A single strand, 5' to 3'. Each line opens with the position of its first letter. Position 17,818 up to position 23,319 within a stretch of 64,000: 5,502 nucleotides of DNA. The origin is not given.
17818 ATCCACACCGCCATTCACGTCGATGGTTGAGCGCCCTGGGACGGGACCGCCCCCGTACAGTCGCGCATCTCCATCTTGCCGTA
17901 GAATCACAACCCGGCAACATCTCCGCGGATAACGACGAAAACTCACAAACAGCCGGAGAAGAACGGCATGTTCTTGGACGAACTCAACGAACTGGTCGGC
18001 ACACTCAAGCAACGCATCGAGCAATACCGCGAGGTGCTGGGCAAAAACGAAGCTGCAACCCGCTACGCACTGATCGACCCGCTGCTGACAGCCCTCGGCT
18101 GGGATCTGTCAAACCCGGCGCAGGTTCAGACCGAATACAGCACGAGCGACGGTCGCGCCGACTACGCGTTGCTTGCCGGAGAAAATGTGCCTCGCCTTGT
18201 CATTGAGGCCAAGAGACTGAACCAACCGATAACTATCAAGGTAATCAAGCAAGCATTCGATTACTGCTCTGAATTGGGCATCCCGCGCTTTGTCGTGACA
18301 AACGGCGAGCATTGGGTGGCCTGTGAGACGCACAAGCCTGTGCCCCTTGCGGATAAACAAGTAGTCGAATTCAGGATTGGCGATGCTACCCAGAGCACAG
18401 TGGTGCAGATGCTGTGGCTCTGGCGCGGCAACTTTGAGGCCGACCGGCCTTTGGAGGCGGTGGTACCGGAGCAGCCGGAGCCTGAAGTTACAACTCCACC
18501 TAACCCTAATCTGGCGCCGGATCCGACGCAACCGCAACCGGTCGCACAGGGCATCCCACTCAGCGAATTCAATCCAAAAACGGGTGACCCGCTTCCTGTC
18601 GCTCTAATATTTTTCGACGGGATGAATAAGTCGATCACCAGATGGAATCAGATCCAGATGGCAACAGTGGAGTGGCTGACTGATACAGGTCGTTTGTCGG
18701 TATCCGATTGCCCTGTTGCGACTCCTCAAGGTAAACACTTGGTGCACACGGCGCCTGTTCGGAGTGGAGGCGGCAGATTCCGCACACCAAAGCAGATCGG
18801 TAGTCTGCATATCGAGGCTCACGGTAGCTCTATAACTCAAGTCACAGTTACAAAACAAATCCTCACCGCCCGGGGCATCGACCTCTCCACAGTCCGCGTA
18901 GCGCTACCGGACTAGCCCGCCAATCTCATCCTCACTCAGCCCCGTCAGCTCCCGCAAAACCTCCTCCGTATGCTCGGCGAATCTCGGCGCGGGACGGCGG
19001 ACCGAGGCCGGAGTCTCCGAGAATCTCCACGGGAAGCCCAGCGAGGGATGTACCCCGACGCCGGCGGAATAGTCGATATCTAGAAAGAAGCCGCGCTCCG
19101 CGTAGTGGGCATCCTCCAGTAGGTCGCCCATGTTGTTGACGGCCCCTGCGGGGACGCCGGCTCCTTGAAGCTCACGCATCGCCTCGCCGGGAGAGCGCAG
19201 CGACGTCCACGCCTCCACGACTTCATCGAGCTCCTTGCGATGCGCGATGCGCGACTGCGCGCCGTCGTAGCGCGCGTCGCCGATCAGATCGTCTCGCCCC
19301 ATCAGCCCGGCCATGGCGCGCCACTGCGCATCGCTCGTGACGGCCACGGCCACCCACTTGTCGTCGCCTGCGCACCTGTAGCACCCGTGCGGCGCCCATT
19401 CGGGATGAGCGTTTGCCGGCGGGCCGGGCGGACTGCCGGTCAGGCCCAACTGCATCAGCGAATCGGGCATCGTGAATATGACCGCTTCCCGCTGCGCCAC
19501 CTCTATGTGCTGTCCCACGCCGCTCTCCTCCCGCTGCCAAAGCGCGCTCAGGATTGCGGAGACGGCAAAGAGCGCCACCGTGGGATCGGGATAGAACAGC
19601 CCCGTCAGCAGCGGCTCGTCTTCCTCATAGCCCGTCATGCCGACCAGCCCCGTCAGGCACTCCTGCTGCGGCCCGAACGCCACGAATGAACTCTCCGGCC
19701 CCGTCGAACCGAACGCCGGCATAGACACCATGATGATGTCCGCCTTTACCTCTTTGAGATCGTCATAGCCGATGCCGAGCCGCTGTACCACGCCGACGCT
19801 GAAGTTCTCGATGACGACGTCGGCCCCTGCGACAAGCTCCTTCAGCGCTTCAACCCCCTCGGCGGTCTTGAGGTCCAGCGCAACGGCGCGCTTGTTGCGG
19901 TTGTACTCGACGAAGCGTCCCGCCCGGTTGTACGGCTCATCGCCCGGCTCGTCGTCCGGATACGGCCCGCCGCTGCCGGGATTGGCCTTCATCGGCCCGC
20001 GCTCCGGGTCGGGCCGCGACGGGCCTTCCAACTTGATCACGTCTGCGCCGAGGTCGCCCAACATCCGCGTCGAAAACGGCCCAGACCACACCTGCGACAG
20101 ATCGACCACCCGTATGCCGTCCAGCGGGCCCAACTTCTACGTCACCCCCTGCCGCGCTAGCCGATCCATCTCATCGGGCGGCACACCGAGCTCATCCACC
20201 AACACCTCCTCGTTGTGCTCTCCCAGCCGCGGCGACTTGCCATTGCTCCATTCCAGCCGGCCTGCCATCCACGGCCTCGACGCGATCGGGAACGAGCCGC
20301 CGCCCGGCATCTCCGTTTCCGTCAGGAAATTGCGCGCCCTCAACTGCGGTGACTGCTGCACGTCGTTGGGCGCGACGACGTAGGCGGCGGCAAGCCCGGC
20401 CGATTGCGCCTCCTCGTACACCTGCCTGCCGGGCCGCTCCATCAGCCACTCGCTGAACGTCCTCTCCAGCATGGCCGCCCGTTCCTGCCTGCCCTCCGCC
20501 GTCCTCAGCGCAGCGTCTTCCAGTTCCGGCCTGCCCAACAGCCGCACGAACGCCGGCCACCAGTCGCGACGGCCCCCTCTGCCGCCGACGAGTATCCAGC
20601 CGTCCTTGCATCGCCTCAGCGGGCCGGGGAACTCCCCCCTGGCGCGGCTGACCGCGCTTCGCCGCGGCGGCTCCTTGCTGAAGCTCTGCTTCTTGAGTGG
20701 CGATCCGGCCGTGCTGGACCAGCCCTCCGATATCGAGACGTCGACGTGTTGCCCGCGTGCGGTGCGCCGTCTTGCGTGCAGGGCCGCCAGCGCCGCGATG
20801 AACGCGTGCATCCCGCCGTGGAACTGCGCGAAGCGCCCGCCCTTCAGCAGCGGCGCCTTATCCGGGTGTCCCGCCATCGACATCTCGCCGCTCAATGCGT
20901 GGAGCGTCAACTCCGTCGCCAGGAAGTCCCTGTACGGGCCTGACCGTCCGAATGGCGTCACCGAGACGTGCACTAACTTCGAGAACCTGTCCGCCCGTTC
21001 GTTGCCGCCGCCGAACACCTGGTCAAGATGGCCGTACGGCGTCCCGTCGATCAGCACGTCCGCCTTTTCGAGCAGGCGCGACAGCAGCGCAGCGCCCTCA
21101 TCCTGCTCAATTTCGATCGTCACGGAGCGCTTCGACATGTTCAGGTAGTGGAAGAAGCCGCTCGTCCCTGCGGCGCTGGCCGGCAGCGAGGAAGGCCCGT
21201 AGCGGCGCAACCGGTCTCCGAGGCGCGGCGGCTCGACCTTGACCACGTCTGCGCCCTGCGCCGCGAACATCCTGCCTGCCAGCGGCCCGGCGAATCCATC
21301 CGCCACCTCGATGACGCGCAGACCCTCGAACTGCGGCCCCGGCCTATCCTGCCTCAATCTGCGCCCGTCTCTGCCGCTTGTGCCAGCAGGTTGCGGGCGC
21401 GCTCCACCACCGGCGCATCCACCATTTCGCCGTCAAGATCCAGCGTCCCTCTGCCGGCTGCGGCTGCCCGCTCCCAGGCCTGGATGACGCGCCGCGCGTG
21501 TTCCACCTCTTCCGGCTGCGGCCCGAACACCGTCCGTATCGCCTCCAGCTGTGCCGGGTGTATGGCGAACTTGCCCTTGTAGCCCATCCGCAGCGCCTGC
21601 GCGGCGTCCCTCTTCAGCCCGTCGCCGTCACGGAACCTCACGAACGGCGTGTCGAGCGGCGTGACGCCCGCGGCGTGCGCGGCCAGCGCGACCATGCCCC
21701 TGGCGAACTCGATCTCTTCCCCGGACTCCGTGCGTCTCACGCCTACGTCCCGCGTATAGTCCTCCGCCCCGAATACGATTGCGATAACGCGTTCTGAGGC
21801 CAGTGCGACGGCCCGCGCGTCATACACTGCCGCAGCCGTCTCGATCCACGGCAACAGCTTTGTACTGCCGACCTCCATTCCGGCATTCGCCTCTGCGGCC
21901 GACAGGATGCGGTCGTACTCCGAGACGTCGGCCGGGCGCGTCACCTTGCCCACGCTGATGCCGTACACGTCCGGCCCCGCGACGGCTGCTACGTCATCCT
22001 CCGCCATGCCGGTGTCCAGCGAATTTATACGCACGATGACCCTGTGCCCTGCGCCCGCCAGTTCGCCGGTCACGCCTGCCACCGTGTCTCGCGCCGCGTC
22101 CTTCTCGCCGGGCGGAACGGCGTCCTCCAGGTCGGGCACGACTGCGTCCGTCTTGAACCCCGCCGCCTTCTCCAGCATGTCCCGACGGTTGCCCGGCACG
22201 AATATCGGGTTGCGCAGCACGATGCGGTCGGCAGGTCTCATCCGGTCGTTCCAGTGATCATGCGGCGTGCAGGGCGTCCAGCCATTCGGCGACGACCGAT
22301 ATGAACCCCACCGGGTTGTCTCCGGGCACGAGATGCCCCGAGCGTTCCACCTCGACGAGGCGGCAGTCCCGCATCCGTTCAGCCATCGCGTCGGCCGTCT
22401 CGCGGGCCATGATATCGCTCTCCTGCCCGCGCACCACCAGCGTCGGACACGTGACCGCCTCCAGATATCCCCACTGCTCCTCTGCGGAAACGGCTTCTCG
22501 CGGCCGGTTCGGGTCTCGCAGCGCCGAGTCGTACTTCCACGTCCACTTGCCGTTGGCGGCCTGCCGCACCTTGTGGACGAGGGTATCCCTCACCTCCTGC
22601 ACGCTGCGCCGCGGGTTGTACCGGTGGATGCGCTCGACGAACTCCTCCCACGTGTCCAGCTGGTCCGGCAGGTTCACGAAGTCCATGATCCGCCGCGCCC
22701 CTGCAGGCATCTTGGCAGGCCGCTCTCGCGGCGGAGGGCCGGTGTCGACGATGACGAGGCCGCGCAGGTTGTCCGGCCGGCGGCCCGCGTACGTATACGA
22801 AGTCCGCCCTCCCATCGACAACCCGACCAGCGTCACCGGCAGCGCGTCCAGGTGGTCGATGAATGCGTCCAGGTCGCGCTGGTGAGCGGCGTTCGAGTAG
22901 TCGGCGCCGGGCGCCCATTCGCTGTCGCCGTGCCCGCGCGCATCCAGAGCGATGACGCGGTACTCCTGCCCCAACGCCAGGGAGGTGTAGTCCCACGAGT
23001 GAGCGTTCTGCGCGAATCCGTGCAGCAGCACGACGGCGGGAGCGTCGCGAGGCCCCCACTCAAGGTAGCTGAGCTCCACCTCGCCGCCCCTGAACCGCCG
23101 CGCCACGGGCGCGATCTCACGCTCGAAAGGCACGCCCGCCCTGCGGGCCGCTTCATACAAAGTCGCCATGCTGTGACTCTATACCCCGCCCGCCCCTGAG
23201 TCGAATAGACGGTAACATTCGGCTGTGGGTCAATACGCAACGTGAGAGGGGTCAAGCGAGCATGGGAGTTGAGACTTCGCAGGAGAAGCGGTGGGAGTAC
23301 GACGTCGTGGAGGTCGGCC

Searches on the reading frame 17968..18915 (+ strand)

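Call 12: search_protein_families(library=pfam, proteins=[window:17968-18915:+], max_evalue=0.001)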
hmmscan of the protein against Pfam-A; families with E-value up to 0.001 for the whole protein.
window:17968-18915:+ (315 aa): 2 families
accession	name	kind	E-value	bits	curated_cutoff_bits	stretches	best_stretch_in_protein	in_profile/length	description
PF04313.20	HSDR_N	-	1.5e-09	38.5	25.1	1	52-123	117-194/198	Type I restriction enzyme R protein N terminus (HSDR_N)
PF13588.12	HSDR_N_2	-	1.6e-08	35.1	25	1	30-122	4-97/110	Type I restriction enzyme R protein N terminus (HSDR_N)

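Call 82: search_protein_families(library=ncbifam, proteins=[window:17968-18915:+], max_evalue=0.001)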
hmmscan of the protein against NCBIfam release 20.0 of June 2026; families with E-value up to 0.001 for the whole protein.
window:17968-18915:+ (315 aa): 2 families
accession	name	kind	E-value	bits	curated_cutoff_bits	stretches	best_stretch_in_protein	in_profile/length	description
NF046051.1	restrict_EcoAI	equivalog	5.2e-07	28.4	550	1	28-123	3-110/768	EcoAI/FtnUII family type I restriction enzme subunit R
NF008521.0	PRK11448.1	equivalog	5.3e-05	21.4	729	1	55-118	273-335/1123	type I restriction-modification system endonuclease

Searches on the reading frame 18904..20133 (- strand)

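Call 12: search_protein_families(library=pfam, proteins=[window:18904-20133:-], max_evalue=0.001)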
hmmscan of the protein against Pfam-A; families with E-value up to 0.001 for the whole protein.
window:18904-20133:- (409 aa): 1 family
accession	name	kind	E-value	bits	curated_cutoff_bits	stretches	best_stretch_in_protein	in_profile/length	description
PF02515.22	CoA_transf_3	-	8.9e-107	357.8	23.3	1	4-389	1-366/366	CoA-transferase family III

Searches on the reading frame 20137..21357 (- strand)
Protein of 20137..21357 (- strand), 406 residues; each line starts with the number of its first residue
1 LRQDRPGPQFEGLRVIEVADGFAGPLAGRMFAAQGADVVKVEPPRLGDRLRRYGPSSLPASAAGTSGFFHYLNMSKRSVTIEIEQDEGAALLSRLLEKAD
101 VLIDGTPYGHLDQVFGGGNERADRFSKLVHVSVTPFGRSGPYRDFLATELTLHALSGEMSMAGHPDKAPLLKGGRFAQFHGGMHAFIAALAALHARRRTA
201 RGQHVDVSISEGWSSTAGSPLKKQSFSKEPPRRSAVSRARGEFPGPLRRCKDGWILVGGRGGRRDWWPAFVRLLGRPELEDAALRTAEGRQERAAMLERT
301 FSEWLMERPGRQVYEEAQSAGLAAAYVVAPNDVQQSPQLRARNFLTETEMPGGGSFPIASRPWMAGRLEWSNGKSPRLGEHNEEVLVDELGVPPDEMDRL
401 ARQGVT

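Call 12: search_protein_families(library=pfam, proteins=[window:20137-21357:-], max_evalue=0.001)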
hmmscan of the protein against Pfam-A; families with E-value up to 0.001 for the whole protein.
window:20137-21357:- (406 aa): 1 family
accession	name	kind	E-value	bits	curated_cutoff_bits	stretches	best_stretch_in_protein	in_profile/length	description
PF02515.22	CoA_transf_3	-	8.3e-79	265.8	23.3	1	11-382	2-366/366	CoA-transferase family III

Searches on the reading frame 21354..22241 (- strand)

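Call 12: search_protein_families(library=pfam, proteins=[window:21354-22241:-], max_evalue=0.001)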
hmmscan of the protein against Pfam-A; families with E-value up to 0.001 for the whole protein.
window:21354-22241:- (295 aa): 3 families
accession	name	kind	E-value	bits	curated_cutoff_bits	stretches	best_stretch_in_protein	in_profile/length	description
PF03328.21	HpcH_HpaI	-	1.6e-49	168.6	25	1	13-229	4-221/221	HpcH/HpaI aldolase/citrate lyase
PF15617.12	C-C_Bond_Lyase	-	1.5e-09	37.9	28.4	1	13-286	11-312/320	C-C_Bond_Lyase of the TIM-Barrel fold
PF22484.2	DUF6986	-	3.8e-06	26.4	27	1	89-198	161-280/408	Domain of unknown function (DUF6986)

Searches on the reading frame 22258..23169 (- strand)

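Call 12: search_protein_families(library=pfam, proteins=[window:22258-23169:-], max_evalue=0.001)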
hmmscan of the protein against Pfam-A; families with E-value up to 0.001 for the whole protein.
window:22258-23169:- (303 aa): 4 families
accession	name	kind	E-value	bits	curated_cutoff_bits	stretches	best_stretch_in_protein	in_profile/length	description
PF00561.26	Abhydrolase_1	-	3.7e-30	105.8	25.8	1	44-285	1-244/245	alpha/beta hydrolase fold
PF12697.13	Abhydrolase_6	-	1.2e-25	91.9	26.3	1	46-289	1-214/217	Alpha/beta hydrolase family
PF12146.15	Hydrolase_4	-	1.7e-18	67.3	27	1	45-141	6-107/239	Serine aminopeptidase, S33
PF19072.5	DUF5768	-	0.0002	21.4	27.2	0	152-216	30-90/123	Family of unknown function (DUF5768)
